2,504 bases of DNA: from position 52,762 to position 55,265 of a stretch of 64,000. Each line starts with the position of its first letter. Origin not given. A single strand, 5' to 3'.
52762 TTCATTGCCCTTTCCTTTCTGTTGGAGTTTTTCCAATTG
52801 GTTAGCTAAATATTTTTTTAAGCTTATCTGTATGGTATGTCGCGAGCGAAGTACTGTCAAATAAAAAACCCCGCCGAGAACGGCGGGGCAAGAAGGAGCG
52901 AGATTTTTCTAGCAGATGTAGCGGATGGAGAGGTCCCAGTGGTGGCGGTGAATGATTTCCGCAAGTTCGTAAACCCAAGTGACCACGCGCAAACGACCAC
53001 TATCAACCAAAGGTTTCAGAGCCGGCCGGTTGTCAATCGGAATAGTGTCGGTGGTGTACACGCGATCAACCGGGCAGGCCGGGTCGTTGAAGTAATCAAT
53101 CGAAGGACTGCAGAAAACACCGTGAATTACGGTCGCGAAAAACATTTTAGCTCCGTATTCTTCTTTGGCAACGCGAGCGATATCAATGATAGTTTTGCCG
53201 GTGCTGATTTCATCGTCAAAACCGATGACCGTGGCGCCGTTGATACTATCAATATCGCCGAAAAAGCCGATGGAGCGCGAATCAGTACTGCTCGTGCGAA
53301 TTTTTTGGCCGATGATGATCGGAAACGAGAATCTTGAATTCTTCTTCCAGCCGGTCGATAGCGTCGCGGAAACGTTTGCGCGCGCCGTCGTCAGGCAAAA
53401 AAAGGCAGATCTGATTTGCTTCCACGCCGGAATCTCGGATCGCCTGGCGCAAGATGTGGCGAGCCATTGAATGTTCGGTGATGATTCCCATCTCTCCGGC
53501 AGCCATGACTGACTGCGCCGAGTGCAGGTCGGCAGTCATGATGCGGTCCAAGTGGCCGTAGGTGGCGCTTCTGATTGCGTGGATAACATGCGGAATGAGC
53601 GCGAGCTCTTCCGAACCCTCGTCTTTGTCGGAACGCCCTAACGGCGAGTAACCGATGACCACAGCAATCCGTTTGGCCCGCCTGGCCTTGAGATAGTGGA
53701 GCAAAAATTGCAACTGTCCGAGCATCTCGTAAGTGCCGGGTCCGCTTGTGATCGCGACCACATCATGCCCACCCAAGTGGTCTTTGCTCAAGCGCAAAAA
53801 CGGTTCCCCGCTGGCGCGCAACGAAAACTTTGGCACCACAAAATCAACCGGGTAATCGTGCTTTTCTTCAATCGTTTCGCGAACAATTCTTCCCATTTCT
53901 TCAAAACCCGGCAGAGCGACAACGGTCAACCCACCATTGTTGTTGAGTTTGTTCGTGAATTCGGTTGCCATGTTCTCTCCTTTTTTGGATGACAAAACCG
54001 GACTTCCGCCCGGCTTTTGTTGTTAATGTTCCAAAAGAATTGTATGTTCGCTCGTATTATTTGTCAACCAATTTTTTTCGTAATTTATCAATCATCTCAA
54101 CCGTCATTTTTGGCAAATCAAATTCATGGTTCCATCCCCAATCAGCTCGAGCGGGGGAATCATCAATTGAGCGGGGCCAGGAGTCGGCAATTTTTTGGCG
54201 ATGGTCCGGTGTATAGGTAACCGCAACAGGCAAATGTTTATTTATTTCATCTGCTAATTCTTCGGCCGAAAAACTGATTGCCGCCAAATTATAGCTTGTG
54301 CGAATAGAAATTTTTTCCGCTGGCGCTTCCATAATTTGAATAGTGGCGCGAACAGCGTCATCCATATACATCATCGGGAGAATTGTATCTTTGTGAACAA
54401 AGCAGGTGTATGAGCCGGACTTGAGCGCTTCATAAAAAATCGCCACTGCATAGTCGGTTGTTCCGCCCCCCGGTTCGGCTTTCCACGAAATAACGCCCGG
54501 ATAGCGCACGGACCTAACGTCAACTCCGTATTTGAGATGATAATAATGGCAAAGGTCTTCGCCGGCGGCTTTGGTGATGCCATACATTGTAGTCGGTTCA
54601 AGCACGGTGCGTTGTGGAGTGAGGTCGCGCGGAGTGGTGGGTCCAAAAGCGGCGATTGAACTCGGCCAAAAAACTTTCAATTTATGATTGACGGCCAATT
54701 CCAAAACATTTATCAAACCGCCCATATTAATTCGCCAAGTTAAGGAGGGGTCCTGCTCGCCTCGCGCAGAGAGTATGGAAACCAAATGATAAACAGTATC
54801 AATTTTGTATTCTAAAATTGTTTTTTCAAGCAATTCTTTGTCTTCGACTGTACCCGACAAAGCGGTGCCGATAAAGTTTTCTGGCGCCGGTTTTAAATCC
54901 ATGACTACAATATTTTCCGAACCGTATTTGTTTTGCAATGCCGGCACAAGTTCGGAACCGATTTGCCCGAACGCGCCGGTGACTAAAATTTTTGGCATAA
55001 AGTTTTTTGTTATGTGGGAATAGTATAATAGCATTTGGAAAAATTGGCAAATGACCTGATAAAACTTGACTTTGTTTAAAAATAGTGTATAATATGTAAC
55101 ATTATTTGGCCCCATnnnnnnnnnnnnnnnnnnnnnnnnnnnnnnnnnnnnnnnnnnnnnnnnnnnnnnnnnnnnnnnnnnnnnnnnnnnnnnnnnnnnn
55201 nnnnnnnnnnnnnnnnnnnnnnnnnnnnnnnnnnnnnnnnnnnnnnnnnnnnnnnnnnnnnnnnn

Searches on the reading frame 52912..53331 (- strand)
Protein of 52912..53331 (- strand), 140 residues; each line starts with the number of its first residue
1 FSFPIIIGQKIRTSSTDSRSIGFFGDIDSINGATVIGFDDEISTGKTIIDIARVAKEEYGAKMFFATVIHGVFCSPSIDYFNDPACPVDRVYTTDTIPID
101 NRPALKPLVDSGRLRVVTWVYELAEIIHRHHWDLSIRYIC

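Call 51: search_protein_families(library=pfam, proteins=[window:52912-53331:-], max_evalue=0.001)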
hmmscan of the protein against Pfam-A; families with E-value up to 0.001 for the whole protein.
seq(140 aa): 1 family
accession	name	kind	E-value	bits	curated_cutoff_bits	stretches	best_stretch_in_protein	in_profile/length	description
PF14572.12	Pribosyl_synth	-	1.1e-05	25.9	27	1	30-139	81-182/184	Phosphoribosyl synthetase-associated domain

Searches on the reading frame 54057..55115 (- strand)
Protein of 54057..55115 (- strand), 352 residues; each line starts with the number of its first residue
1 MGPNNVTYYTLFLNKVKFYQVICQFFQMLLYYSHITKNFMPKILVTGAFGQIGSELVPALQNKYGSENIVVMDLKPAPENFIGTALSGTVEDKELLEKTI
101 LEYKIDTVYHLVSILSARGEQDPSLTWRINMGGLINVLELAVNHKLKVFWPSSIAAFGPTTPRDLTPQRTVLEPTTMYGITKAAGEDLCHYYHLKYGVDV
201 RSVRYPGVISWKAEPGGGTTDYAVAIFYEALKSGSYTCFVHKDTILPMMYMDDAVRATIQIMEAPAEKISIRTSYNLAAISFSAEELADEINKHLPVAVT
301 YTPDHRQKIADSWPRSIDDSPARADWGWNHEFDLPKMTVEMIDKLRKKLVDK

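Call 51: search_protein_families(library=pfam, proteins=[window:54057-55115:-], max_evalue=0.001)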
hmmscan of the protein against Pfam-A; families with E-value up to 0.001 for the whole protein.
window:54057-55115:- (352 aa): 6 families
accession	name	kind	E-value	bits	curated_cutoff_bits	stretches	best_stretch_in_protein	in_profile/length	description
PF01370.27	Epimerase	-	2.7e-31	109.2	20.9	1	43-270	1-233/240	NAD dependent epimerase/dehydratase family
PF16363.11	GDP_Man_Dehyd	-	1e-18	68.4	27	1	44-341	1-332/332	GDP-mannose 4,6 dehydratase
PF04321.23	RmlD_sub_bind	-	5.6e-11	42.5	27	1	42-298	2-234/287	RmlD substrate binding domain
PF02719.21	Polysacc_synt_2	-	2e-07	30.9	20.2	1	43-261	1-216/293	Polysaccharide biosynthesis protein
PF07993.18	NAD_binding_4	-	4.9e-07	29.6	20.1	1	104-257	88-257/258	Male sterility protein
PF01073.25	3Beta_HSD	-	1.2e-06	28.3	22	1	44-188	1-156/280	3-beta hydroxysteroid dehydrogenase/isomerase family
